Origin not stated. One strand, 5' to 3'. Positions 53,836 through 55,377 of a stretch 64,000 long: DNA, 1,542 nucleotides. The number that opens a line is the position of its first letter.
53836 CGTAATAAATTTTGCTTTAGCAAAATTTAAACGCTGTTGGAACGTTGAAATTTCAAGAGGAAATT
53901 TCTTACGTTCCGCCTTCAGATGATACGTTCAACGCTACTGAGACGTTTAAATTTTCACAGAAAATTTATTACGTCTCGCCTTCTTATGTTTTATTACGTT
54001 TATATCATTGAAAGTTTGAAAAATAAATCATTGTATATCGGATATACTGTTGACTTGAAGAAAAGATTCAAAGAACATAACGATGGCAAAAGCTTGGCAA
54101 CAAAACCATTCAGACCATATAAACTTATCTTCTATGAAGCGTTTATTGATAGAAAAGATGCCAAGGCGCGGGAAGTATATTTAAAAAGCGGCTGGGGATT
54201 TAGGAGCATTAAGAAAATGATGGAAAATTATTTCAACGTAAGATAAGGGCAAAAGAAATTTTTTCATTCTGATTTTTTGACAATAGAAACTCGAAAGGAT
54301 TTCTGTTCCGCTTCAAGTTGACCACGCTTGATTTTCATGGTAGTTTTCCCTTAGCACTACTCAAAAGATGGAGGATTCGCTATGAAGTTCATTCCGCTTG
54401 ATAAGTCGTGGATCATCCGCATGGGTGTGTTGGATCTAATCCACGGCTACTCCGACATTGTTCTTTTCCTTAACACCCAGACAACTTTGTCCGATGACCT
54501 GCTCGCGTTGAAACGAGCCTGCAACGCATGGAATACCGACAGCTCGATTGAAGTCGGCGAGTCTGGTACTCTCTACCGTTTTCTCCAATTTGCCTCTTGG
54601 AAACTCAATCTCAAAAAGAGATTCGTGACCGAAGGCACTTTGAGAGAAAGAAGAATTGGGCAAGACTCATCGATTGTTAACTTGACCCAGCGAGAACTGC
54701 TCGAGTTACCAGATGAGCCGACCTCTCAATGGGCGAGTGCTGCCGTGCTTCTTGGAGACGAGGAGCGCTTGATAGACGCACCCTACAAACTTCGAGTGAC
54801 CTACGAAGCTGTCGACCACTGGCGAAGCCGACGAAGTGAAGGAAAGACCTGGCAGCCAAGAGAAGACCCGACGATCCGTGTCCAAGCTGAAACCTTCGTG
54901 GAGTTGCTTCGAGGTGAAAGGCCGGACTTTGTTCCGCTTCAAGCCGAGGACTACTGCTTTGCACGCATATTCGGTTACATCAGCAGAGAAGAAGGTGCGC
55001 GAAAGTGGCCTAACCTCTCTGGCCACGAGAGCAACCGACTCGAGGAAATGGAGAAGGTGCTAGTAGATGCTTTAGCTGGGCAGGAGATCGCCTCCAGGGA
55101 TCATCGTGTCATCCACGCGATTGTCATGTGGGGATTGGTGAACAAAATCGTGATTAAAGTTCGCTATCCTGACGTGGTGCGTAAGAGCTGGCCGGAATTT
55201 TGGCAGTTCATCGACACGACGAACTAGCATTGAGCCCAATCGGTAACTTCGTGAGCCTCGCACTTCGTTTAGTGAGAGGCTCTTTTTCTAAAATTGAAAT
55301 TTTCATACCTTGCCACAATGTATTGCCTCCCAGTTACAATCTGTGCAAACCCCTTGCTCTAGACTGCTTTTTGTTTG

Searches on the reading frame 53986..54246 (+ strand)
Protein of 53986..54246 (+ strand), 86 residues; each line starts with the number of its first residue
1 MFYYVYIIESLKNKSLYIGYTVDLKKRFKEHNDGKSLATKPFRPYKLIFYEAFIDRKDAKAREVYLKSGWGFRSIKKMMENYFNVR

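Call 10: search_protein_families(library=pfam, proteins=[window:53986-54246:+])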
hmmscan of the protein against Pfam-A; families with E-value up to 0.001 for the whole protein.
window:53986-54246:+ (86 aa): 2 families
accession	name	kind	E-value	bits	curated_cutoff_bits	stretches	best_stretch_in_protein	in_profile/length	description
PF01541.30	GIY-YIG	-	5.8e-18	65.4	22.6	1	3-68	2-70/78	GIY-YIG catalytic domain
PF10544.15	T5orf172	-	0.00034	21.5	20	1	4-61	2-58/101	T5orf172 domain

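Call 33: find_homologous_proteins(query=window:53986-54243:+)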
Query window:53986-54243:+ (86 aa): 649 proteins with E <= 0.001 among 649 candidates; the best 120 are listed.
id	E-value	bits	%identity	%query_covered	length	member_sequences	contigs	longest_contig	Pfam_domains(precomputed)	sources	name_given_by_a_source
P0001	2.7e-50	186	100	100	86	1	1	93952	PF01541.31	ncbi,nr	ncbi:MAG: GIY-YIG nuclease family protein [bacterium]|nr:GIY-YIG nuclease family protein [bacterium]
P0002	1.4e-42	161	86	98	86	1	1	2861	PF10544.16,PF01541.31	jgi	jgi:putative endonuclease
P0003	1.5e-41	158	86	97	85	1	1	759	PF01541.31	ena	-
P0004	1.9e-41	157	84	97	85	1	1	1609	PF01541.31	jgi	jgi:putative endonuclease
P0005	2.9e-41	157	84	99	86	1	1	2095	PF01541.31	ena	-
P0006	4.0e-40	153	80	100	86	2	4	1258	PF10544.16,PF01541.31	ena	-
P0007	4.8e-40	153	83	97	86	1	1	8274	PF01541.31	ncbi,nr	ncbi:MAG: GIY-YIG nuclease family protein [bacterium]|nr:GIY-YIG nuclease family protein [bacterium]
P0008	7.8e-40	152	80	95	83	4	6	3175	PF01541.31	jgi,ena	-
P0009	8.5e-40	152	83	97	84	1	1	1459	PF10544.16,PF01541.31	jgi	jgi:putative endonuclease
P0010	1.4e-39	151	82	98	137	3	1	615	PF01541.31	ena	-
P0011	2.2e-39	151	76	98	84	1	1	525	PF01541.31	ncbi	-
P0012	2.3e-39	151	80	95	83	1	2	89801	PF01541.31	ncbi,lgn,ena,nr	ncbi:MAG: GIY-YIG nuclease family protein [Candidatus Pacebacteria bacterium]|nr:GIY-YIG nuclease fa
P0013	2.7e-39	150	80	98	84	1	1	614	PF01541.31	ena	-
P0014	3.1e-39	150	76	100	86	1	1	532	PF01541.31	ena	-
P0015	3.2e-39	150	82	97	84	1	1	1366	PF10544.16,PF01541.31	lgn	-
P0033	7.0e-38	146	81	97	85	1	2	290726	PF01541.31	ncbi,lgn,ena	-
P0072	2.8e-36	141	76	95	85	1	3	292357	PF01541.31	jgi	-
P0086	9.1e-36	139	76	95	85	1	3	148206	PF01541.31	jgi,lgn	jgi:putative endonuclease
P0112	4.4e-35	137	78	94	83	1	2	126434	PF10544.16,PF01541.31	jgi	jgi:putative endonuclease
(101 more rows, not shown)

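Call 34: search_protein_families(library=ncbifam, proteins=[window:53986-54243:+], max_evalue=0.01)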
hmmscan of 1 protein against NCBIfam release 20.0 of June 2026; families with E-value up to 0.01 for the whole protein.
window:53986-54243:+ (86 aa): 1 family
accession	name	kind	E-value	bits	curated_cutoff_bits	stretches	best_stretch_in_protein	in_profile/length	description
TIGR01453.1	grpIintron_endo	subfamily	1.1e-05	25.6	56.05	1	5-37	4-36/215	group I intron endonuclease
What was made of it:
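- On Free-standing GIY-YIG homing endonuclease: The match to TIGR01453 is below its cut-off (call 34).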

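Call 35: search_solved_structures(query=window:53986-54243:+, max_evalue=0.01)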
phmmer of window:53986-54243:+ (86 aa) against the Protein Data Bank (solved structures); distinct sequences matched with E-value up to 0.01: 2.
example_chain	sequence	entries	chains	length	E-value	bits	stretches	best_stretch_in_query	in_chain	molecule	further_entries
1zg2_A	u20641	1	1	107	5e-07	33.1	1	1-66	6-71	Hypothetical UPF0213 protein BH0048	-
1ywl_A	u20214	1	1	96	0.0014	22.2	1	4-67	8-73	Hypothetical UPF0213 protein EF2693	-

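Call 36: find_encoding_contigs(protein=P0033, flank=10000, max_places=2)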
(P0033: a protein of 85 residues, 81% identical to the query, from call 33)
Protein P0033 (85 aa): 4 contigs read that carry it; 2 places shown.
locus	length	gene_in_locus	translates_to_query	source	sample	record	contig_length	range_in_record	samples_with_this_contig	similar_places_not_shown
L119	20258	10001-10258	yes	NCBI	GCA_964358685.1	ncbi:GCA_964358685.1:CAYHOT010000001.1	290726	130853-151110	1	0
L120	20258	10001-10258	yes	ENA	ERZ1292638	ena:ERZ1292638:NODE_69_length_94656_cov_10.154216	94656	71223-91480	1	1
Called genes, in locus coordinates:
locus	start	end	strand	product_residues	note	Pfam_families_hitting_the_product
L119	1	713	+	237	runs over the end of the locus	PF01255:Prenyltransf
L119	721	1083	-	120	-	PF18895:T4SS_pilin (weak)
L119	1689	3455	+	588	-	PF08486:SpoIID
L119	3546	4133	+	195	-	PF03703:bPH_2 (faint)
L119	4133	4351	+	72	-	PF18901:DUF5657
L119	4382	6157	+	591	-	-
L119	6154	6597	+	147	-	PF01668:SmpB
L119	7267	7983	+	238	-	PF18912:DZR_2 (weak), PF00156:Pribosyltran (weak)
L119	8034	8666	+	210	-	PF04263:TPK_catalytic, PF04265:TPK_B1_binding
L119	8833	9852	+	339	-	PF14528:LAGLIDADG_3 (faint)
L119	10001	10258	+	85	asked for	PF01541:GIY-YIG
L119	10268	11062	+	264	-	PF02481:DNA_processg_A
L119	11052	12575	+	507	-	PF13541:ChlI, PF00493:MCM (faint), PF00158:Sigma54_activat (faint), PF01078:Mg_chelatase, PF07728:AAA_5 (faint), PF13335:Mg_chelatase_C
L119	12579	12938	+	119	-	PF08378:NERD (weak), PF01939:NucS_C (weak), PF02021:UPF0102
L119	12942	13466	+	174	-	-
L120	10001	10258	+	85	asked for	PF01541:GIY-YIG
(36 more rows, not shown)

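Call 37: find_encoding_contigs(protein=P0072, flank=10000, max_places=2)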
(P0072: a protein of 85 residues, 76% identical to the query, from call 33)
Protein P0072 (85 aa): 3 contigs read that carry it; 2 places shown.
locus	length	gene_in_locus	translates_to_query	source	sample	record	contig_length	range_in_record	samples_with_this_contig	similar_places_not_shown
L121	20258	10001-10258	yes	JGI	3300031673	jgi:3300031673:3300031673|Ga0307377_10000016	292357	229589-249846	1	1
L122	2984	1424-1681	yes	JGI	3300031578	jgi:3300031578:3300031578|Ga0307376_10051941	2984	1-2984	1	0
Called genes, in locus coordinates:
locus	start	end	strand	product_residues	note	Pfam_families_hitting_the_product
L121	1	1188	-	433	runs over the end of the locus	-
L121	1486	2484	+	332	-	PF00022:Actin (weak), PF06723:MreB_Mbl, PF00012:HSP70, PF14450:FtsA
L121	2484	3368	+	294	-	PF13177:DNA_pol3_delta2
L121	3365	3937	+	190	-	PF01765:RRF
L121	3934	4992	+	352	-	PF02163:Peptidase_M50, PF13180:PDZ_2 (faint), PF17820:PDZ_6 (weak)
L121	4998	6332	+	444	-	PF00587:tRNA-synt_2b, PF03129:HGTP_anticodon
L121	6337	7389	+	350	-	PF06723:MreB_Mbl, PF00022:Actin (faint), PF11104:PilM_2 (faint), PF00012:HSP70, PF14450:FtsA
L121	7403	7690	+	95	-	PF02686:GatC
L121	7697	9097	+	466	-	PF01425:Amidase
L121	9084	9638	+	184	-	-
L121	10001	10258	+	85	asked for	PF01541:GIY-YIG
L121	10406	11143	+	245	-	PF00215:OMPdecase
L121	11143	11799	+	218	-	PF00156:Pribosyltran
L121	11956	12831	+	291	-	PF01180:DHO_dh, PF01207:Dus, PF03060:NMO (weak), PF00977:His_biosynth (weak)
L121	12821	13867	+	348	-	-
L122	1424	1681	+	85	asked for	PF01541:GIY-YIG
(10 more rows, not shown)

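Call 38: find_encoding_contigs(protein=P0086, flank=10000, max_places=2)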
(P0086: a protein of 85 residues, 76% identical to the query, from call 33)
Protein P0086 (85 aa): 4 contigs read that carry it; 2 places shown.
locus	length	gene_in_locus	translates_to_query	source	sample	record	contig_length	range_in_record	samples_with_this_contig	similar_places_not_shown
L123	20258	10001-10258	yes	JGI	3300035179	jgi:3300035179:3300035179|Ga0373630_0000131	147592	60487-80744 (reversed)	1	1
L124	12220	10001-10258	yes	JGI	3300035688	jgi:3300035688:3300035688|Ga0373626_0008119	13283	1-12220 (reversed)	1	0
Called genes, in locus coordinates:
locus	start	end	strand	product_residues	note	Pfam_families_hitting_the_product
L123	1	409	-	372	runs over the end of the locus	PF00239:Resolvase, PF07508:Recombinase, PF13408:Zn_ribbon_recom (weak)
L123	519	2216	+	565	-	-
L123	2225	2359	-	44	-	-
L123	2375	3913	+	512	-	PF13632:Glyco_trans_2_3 (weak)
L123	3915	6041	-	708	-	PF17191:RecG_wedge, PF01336:tRNA_anti-codon (weak), PF00270:DEAD, PF04851:ResIII, PF00271:Helicase_C, PF22590:Cas3-like_C_2 (weak), PF19833:RecG_dom3_C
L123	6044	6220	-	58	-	-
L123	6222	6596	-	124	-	-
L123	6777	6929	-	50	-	-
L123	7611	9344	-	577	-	PF18933:PsbP_2 (weak)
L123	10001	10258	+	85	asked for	PF01541:GIY-YIG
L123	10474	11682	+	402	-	PF00933:Glyco_hydro_3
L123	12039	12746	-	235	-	PF18912:DZR_2, PF00156:Pribosyltran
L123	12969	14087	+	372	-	PF11104:PilM_2, PF14450:FtsA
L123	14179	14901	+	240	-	-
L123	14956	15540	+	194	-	PF04350:PilO (weak)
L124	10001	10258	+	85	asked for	PF01541:GIY-YIG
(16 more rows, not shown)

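Call 39: find_encoding_contigs(protein=P0112, flank=10000, max_places=2)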
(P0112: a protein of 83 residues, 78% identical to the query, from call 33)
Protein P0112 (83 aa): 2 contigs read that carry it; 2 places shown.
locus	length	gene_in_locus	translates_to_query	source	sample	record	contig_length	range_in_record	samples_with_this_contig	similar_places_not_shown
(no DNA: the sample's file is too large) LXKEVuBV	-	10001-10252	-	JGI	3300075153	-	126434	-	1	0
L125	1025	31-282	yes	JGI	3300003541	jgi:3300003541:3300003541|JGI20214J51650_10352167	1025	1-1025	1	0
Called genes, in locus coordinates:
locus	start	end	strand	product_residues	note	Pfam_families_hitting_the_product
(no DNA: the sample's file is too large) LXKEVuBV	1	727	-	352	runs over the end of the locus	PF13091:PLDc_2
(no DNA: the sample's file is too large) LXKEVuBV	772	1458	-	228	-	PF18912:DZR_2 (weak), PF00156:Pribosyltran (weak)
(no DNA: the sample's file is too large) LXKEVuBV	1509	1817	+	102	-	-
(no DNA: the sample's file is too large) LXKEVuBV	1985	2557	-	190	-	PF07553:Lipoprotein_Ltp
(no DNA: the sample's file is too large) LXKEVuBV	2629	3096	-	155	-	-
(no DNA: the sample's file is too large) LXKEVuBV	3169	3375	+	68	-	PF12844:HTH_19, PF13560:HTH_31, PF13443:HTH_26 (weak), PF01381:HTH_3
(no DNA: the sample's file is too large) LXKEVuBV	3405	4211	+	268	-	-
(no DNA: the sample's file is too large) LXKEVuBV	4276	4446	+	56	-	-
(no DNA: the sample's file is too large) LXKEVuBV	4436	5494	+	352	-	PF23343:REP_ORF2-G2P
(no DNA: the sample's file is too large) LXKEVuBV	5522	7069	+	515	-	PF00239:Resolvase, PF07508:Recombinase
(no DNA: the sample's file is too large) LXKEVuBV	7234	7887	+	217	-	-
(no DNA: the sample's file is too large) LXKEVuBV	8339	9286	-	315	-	-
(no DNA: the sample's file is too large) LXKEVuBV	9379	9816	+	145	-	PF00293:NUDIX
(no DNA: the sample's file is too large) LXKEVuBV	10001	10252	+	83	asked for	PF01541:GIY-YIG, PF10544:T5orf172 (weak)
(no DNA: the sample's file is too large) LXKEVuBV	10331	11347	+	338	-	PF04392:ABC_sub_bind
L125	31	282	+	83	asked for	PF01541:GIY-YIG, PF10544:T5orf172 (weak)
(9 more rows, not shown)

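Call 77: predict_structure(alignment_id=A3)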
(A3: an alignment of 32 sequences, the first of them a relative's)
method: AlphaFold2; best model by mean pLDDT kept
length: 86 residues; sequences in the alignment: 32
mean_pLDDT: 90.3   pTM: 0.76
mean pLDDT of the five models: 90.3, 90.1, 89.8, 89.8, 88.0
residues with pLDDT >= 90: 64; 70-90: 18; 50-70: 3; < 50: 1
segments of 3 or more residues with pLDDT < 50: none
pLDDT, mean of each block of 10 residues (from residue 1): 94 93 95 90 93 95 93 85 63
secondary structure, 60 per line:
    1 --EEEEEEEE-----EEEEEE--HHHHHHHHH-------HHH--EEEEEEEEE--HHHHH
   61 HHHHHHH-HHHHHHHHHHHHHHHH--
elements in order: E3-10 E16-21 H24-32 E45-53 H56-67 H69-84
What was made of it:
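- On Free-standing GIY-YIG homing endonuclease: The protein is 86 aa and is a single domain in the AF2 model at pLDDT 90 (call 77).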

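Call 80: fold_search(model_id=the predicted structure, library=pdb)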
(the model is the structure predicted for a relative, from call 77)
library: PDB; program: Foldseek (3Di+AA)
matches with E <= 10: 239; with E <= 0.001: 1
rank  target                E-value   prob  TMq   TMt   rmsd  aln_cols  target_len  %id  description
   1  1zg2_MODEL_1_A        2.4e-04  1.00  0.57  0.53   7.3        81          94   33  Solution NMR structure of the UPF0213 protein BH0048 from Bacillus halodurans. Northeast Structural Genomics t (released 2005-06-21)
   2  7cq2_A                1.2e-03  1.00  0.68  0.23   5.4        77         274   27  Crystal structure of Slx1-Slx4 (released 2021-06-16)
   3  6sei_A                5.3e-03  1.00  0.67  0.22   1.9        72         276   29  Recognition and processing of branched DNA substrates by Slx1-Slx4 nuclease (released 2019-09-25)
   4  6sei_C                5.3e-03  1.00  0.65  0.22   2.0        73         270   29  Recognition and processing of branched DNA substrates by Slx1-Slx4 nuclease (released 2019-09-25)
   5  6seh_A                5.6e-03  1.00  0.67  0.25   2.1        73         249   29  Recognition and processing of branched DNA substrates by Slx1-Slx4 nuclease (released 2019-09-25)
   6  7cq3_A                6.0e-03  1.00  0.66  0.20   2.1        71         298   28  Crystal structure of Slx1-Slx4 (released 2021-06-16)
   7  4xm5                  6.0e-03  1.00  0.65  0.22   3.4        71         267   28  C. glabrata Slx1. (released 2015-03-25)
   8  6seh_C                1.1e-02  1.00  0.65  0.24   2.2        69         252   30  Recognition and processing of branched DNA substrates by Slx1-Slx4 nuclease (released 2019-09-25)
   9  7cq2_B                1.1e-02  1.00  0.59  0.18   3.8        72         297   26  Crystal structure of Slx1-Slx4 (released 2021-06-16)
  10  4xlg_A                1.4e-02  1.00  0.66  0.23   2.7        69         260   26  C. glabrata Slx1 in complex with Slx4CCD. (released 2015-03-25)
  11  7cq4_A                1.7e-02  1.00  0.63  0.20   2.5        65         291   28  Crystal structure of Slx1-Slx4 in complex with 5'flap DNA (released 2021-06-16)
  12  7qoh_h                2.4e-01  0.69  0.42  0.47   3.9        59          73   14  Unique vertex of the phicrAss001 virion with C5 symmetry imposed (released 2023-03-29)
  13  7qoh_g                4.4e-01  0.54  0.39  0.41   4.1        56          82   12  Unique vertex of the phicrAss001 virion with C5 symmetry imposed (released 2023-03-29)
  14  1ln0_A                8.3e-01  0.51  0.50  0.47   3.5        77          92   19  Structure of the Catalytic Domain of Homing Endonuclease I-TevI (released 2002-10-30)
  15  6skf_BT               1.1e+00  0.25  0.40  0.45   4.8        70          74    7  Cryo-EM Structure of T. kodakarensis 70S ribosome (released 2020-07-29)
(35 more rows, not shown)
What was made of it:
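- Closest known: Slx1 / UPF0213. Same: Best sequence and fold match of the linked protein (calls 35, 80).
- I-TevI is a far weaker match (call 80).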

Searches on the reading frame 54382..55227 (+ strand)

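Call 10: search_protein_families(library=pfam, proteins=[window:54382-55227:+])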
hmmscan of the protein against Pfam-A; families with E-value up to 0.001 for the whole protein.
window:54382-55227:+ (281 aa): 1 family
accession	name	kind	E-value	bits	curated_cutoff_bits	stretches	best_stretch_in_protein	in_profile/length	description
PF00275.25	EPSP_synthase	-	0.00051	19.3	22.8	1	230-275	369-415/417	EPSP synthase (3-phosphoshikimate 1-carboxyvinyltransferase)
